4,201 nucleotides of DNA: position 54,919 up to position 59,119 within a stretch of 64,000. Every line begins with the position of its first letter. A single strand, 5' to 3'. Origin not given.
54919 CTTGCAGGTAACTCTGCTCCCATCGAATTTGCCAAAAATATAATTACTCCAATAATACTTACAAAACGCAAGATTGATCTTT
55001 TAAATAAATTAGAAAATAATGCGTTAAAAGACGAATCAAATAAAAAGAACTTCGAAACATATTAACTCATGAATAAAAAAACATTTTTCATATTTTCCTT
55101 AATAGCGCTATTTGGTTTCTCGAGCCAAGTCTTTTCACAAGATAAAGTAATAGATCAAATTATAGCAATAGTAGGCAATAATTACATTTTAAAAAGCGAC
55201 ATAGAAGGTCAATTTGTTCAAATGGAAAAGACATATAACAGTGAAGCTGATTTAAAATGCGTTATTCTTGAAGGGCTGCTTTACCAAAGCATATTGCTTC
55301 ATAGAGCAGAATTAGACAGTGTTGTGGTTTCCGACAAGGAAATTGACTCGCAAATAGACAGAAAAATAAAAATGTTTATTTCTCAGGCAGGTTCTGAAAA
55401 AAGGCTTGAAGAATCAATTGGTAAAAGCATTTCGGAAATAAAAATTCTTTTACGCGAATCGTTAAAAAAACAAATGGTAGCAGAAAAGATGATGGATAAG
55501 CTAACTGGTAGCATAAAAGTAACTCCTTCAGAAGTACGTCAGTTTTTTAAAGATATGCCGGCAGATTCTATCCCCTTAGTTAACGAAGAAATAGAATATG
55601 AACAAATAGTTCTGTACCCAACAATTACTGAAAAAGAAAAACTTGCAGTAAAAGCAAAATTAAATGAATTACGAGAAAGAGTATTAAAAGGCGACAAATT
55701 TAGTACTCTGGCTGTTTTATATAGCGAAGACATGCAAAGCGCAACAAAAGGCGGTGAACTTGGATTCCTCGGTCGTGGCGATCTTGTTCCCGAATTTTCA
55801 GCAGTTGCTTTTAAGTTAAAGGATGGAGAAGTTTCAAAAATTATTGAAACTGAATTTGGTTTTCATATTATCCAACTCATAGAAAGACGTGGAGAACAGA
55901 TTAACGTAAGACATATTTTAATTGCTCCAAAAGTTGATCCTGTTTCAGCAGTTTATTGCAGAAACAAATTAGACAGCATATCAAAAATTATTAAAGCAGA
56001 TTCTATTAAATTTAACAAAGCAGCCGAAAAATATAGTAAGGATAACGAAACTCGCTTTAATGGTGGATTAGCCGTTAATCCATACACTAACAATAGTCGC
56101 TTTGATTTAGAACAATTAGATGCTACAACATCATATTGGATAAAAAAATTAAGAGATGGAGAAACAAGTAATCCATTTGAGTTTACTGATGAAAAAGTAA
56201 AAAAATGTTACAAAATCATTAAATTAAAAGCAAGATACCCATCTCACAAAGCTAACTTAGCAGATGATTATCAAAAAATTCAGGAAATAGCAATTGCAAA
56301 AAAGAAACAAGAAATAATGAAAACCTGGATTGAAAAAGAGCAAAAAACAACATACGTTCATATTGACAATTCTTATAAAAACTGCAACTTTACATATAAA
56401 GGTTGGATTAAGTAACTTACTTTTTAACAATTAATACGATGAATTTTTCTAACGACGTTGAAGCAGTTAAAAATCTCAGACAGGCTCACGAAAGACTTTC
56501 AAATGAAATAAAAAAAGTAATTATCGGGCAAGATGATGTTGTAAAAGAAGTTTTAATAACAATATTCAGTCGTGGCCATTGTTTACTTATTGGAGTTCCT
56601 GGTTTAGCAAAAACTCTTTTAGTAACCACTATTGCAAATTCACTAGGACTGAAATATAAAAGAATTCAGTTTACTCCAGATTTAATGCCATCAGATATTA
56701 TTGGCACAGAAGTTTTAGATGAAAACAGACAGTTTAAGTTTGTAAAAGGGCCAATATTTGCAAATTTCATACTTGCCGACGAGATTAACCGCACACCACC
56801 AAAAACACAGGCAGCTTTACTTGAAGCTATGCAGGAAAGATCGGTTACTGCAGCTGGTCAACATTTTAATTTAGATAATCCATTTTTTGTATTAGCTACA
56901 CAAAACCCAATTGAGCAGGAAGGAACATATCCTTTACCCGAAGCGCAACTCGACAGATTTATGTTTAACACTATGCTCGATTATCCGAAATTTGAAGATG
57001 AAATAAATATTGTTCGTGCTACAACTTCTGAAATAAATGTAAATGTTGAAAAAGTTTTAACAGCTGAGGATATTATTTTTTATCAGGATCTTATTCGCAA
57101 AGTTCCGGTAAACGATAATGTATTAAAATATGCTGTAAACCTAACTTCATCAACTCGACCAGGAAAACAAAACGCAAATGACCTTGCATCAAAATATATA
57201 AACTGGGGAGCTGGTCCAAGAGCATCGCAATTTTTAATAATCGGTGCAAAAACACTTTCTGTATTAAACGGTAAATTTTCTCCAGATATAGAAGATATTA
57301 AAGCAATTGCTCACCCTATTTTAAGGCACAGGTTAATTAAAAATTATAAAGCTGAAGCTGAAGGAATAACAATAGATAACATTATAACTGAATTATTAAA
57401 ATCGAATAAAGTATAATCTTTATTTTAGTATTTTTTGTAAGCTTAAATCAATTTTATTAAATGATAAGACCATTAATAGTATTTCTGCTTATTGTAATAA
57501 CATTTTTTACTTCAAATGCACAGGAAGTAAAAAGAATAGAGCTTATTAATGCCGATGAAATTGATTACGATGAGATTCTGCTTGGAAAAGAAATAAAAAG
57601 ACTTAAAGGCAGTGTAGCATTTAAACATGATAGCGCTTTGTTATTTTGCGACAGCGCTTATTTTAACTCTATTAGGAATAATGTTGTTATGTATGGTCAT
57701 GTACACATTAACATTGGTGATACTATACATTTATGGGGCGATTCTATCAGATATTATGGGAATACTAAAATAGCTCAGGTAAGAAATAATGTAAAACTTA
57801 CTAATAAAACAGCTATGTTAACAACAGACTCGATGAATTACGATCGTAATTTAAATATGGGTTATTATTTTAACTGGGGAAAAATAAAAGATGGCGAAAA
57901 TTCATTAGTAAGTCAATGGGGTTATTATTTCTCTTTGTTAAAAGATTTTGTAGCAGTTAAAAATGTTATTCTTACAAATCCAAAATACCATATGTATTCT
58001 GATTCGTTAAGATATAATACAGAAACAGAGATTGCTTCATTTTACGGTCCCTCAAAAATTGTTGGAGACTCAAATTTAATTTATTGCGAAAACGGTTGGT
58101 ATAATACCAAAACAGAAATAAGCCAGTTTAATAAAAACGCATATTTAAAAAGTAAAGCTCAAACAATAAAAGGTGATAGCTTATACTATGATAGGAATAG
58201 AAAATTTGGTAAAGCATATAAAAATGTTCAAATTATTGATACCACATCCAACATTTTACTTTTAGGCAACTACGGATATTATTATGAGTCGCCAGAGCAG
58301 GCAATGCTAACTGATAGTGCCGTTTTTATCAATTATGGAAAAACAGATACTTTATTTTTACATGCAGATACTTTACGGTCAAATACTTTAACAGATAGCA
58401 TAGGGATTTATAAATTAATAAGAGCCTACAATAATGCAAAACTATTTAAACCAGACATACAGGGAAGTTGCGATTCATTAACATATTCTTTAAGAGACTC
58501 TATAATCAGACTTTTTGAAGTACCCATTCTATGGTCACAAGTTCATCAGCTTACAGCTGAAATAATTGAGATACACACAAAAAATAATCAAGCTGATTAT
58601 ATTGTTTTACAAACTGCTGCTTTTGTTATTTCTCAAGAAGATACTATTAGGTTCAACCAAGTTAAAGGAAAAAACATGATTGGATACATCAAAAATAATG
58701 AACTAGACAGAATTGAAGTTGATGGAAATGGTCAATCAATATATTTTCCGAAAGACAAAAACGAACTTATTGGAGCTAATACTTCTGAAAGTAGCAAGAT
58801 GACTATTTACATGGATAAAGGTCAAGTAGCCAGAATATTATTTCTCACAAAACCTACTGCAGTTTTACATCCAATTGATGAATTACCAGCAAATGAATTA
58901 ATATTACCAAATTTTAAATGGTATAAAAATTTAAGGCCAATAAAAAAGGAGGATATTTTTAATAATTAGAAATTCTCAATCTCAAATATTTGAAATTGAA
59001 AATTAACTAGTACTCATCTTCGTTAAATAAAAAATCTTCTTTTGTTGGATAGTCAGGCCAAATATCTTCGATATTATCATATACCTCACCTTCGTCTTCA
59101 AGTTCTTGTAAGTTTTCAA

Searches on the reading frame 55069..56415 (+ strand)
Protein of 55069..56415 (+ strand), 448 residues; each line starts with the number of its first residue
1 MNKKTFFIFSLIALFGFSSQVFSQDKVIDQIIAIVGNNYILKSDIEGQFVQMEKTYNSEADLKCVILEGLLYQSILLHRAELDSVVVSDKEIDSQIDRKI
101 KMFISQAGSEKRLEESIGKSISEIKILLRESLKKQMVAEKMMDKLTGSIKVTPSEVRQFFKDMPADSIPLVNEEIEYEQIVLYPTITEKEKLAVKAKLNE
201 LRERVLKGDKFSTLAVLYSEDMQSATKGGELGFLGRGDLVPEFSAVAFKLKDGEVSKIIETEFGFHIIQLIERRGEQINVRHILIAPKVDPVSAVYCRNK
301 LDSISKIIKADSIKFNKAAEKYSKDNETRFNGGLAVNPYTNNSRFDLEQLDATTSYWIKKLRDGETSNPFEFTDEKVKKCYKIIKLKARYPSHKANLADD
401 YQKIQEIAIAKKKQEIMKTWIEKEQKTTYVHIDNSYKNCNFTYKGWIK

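Call 62: search_protein_families(library=pfam, proteins=[window:55069-56415:+], max_evalue=0.00001)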
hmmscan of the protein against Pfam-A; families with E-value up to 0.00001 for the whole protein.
window:55069-56415:+ (448 aa): 3 families
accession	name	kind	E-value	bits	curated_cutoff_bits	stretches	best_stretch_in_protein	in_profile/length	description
PF00639.27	Rotamase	-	1.7e-34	119.1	21.7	2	186-271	10-96/97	PPIC-type PPIASE domain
PF13616.12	Rotamase_3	-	1.5e-32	113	22.5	1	175-273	16-115/116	PPIC-type PPIASE domain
PF13145.12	Rotamase_2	-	1.3e-11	45.8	27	1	196-277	33-112/121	PPIC-type PPIASE domain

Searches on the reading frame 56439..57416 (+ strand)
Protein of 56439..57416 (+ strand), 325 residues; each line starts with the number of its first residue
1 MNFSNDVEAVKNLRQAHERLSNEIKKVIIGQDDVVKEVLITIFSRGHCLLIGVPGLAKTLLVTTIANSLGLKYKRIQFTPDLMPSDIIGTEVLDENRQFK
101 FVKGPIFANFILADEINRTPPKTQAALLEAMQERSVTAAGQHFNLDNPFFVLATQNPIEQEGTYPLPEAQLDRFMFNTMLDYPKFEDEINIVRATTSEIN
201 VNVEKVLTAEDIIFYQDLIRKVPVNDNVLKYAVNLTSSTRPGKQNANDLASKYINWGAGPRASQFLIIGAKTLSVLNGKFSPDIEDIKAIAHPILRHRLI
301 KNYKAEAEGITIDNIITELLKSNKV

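Call 62: search_protein_families(library=pfam, proteins=[window:56439-57416:+], max_evalue=0.00001)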
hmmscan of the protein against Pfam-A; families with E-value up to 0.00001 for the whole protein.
window:56439-57416:+ (325 aa): 5 families
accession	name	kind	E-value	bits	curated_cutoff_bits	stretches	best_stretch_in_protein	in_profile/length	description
PF07726.17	AAA_3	-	1.5e-63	213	27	1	47-176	1-131/131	ATPase family associated with various cellular activities (AAA)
PF07728.20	AAA_5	-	3e-13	50.4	22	1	47-174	1-139/139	AAA domain (dynein-related subfamily)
PF17863.7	AAA_lid_2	-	3.8e-12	46.2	22.7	1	249-318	4-73/74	AAA lid domain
PF20030.5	bpMoxR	-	2.5e-10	40.2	27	1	20-184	6-170/205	MoxR domain in the MoxR-vWA-beta-propeller ternary systems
PF00004.35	AAA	-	3e-06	28.1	21.2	1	48-157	1-111/131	ATPase family associated with various cellular activities (AAA)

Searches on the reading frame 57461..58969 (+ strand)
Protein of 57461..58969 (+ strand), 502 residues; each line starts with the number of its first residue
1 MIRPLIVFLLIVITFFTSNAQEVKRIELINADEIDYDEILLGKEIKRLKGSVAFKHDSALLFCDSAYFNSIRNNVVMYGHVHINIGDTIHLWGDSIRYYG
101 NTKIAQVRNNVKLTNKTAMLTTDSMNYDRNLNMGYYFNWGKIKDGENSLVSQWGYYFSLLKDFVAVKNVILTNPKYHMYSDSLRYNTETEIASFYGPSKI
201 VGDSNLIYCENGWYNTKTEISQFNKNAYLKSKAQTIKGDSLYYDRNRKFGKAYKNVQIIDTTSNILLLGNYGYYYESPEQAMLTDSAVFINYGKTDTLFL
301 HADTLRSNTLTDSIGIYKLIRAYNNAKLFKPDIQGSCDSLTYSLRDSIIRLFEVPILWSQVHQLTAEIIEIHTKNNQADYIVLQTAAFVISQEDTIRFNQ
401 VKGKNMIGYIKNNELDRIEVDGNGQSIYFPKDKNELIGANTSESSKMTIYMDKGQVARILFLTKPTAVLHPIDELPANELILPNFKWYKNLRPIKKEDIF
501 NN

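Call 62: search_protein_families(library=pfam, proteins=[window:57461-58969:+], max_evalue=0.00001)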
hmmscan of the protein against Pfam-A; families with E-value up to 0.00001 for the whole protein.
window:57461-58969:+ (502 aa): 2 families
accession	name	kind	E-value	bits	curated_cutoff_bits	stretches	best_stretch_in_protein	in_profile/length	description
PF13100.11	OstA_2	-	9.4e-55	185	21.2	2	25-181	3-158/158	OstA-like protein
PF03968.19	LptD_N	-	1.1e-09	39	20.4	0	210-248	74-112/113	LptA/(LptD N-terminal domain) LPS transport protein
